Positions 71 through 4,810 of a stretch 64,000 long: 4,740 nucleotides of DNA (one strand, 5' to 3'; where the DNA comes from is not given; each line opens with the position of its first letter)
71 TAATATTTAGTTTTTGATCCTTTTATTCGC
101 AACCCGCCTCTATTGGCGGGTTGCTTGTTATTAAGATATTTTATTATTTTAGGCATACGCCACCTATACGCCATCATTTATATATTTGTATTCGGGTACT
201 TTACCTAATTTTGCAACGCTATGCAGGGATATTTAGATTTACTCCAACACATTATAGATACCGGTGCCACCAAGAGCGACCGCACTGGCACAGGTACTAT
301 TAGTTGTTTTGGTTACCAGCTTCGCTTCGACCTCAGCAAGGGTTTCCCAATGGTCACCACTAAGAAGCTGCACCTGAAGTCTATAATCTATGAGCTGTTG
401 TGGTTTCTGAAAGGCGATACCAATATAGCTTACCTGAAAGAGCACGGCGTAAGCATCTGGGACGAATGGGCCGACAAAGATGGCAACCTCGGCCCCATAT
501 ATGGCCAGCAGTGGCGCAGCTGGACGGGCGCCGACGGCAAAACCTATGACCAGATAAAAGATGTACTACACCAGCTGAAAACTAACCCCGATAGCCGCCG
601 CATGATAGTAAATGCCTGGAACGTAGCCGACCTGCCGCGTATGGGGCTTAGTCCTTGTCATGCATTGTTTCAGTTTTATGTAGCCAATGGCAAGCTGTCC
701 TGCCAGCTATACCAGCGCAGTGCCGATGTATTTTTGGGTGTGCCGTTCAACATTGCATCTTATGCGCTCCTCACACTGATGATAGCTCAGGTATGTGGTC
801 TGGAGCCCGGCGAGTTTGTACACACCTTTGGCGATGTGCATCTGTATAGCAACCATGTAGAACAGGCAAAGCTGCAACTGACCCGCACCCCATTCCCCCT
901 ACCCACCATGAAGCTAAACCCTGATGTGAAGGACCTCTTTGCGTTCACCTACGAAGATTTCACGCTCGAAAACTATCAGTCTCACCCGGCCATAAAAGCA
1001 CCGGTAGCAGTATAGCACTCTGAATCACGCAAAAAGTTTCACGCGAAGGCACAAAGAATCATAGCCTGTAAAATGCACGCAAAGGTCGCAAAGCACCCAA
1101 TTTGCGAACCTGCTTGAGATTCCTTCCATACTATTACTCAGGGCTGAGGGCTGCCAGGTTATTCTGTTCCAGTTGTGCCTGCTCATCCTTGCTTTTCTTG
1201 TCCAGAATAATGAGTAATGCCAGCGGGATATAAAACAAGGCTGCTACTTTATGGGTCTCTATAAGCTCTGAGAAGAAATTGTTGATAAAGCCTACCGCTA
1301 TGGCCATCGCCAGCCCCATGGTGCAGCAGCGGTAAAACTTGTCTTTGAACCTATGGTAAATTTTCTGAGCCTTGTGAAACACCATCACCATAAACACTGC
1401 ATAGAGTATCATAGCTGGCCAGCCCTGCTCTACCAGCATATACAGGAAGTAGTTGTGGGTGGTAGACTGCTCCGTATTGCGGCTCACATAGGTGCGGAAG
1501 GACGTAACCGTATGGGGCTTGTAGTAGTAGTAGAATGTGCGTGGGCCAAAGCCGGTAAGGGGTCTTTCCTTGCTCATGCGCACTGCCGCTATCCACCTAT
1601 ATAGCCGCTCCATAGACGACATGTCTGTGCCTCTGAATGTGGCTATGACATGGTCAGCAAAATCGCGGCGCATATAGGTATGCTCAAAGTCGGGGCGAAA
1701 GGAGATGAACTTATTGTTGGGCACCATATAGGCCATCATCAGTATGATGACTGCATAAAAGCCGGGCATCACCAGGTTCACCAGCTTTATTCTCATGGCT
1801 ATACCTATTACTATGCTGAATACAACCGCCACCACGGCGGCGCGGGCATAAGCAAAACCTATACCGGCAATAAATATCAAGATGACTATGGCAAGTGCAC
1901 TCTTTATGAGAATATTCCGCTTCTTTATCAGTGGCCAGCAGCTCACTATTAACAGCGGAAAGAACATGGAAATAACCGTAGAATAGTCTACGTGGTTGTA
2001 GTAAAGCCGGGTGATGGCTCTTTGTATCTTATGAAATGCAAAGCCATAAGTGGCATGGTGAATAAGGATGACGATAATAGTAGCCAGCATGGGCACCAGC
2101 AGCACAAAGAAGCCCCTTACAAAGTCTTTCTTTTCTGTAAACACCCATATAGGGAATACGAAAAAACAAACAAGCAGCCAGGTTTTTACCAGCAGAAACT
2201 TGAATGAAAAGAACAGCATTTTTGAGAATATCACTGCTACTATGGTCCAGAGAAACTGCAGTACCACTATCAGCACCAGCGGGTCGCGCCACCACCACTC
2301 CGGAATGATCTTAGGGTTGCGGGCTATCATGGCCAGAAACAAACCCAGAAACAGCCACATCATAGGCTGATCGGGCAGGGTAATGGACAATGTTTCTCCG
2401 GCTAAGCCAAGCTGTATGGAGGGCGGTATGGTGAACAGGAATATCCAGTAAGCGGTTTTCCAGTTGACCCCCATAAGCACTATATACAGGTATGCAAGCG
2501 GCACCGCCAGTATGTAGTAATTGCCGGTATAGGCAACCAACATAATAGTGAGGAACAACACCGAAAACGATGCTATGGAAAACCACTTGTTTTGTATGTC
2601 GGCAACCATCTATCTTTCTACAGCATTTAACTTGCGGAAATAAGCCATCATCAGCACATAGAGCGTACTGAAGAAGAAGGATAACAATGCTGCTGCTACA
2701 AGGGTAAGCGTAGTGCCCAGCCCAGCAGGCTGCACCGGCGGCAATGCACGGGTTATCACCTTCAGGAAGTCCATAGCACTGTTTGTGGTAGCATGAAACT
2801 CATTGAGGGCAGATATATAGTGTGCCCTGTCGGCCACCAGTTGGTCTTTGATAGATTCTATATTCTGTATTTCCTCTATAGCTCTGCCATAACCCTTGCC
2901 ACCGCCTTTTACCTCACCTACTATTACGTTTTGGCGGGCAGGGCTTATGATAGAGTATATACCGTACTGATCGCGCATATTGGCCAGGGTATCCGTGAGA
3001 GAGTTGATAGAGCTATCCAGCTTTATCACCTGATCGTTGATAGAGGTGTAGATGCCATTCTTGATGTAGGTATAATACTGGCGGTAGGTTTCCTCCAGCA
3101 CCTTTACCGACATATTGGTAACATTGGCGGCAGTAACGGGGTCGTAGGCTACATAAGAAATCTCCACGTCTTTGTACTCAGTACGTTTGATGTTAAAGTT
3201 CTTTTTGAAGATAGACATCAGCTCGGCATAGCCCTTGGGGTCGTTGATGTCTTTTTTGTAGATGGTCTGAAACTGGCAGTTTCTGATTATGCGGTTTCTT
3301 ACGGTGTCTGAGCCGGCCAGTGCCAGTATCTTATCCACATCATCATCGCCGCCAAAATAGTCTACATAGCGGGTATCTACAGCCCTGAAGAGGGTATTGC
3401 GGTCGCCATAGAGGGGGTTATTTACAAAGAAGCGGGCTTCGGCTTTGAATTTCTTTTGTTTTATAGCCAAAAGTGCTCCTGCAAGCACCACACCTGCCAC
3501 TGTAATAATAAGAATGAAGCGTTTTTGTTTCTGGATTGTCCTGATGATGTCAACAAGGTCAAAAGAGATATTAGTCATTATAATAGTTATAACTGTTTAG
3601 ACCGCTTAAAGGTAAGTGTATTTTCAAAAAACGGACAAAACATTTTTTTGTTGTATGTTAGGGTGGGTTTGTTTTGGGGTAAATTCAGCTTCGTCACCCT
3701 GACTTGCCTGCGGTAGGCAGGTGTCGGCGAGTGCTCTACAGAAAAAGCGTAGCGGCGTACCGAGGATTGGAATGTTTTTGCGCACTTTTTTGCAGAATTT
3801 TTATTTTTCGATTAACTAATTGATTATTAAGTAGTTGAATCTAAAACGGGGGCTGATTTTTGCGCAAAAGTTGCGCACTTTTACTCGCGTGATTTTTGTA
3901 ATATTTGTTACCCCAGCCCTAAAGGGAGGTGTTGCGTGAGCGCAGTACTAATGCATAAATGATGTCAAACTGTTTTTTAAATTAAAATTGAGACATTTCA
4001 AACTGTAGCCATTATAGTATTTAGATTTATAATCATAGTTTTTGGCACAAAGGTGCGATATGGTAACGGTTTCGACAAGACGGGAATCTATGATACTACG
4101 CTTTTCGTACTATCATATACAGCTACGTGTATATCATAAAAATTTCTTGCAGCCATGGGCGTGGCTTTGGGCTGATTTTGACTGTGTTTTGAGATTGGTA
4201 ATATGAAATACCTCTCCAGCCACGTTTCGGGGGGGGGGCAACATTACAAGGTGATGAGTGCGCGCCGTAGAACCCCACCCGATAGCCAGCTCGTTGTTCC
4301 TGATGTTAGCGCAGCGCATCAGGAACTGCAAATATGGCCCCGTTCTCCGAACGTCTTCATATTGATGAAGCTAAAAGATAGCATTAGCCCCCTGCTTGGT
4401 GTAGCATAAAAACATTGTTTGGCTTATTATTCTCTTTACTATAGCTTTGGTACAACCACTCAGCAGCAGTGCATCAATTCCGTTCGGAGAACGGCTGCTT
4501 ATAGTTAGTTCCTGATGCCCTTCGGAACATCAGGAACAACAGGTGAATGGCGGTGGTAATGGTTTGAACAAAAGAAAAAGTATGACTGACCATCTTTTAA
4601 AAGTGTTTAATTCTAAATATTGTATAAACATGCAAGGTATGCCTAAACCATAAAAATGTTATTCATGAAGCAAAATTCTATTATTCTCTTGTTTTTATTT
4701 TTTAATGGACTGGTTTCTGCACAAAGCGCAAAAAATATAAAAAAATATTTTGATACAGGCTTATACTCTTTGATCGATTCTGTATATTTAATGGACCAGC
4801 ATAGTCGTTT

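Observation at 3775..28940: A 25-kb accessory region bracketed by a 48/50-identical inverted repeat with att-like architecture and no recombinase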

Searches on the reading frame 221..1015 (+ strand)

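Call 25: search_protein_families(library=pfam, proteins=[window:221-1015:+])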
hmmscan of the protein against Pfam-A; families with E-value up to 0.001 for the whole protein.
window:221-1015:+ (264 aa): 1 family
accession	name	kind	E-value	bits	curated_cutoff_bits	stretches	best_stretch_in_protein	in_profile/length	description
PF00303.24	Thymidylat_synt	-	4.6e-128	426.4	24.3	1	3-264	2-266/266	Thymidylate synthase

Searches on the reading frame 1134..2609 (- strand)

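Call 25: search_protein_families(library=pfam, proteins=[window:1134-2609:-])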
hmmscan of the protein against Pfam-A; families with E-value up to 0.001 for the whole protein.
window:1134-2609:- (491 aa): 1 family
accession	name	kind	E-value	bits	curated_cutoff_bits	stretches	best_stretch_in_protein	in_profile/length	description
PF04932.20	Wzy_C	-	8e-18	65.1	31.7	1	242-403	2-148/149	O-Antigen ligase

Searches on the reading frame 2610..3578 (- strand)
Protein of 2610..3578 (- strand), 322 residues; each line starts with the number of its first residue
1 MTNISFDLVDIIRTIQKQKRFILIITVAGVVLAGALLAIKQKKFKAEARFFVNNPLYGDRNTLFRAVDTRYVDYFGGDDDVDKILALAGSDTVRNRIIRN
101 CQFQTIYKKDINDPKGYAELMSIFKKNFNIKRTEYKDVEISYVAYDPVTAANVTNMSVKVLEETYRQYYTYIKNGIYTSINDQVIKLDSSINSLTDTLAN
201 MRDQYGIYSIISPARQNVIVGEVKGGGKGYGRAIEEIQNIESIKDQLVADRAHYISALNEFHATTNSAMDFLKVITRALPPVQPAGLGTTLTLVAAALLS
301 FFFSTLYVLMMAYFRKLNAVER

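Call 25: search_protein_families(library=pfam, proteins=[window:2610-3578:-])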
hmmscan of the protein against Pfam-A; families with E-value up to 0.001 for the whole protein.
window:2610-3578:- (322 aa): 1 family
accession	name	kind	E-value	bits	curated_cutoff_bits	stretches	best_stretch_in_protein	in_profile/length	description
PF02706.20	Wzz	-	1e-07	32.6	25.5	1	5-57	2-54/91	Chain length determinant protein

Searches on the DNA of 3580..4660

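Call 45: search_rna_families(source=window, start=3580, end=4660, threshold=evalue, max_evalue=5)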
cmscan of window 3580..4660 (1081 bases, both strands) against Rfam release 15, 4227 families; matches with E-value up to 5: 4.
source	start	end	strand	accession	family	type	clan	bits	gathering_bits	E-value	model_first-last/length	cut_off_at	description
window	4375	4536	-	RF00518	speF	Cis-reg; leader;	-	19.8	37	0.015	1-153/153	no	speF leader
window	4499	4627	-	RF01984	ZEB2_AS1_1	Gene; lncRNA;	-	19.5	80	1.2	1-128/128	no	ZEB2 antisense RNA 1 conserved region 1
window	4568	4595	-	RF00489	ctRNA_p42d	Gene; antisense;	-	16.8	50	1.9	1-46/46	no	ctRNA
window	4375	4475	-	RF03440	MIR4414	Gene; miRNA;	-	16.5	100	3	1-129/129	no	MIR4414 microRNA precursor family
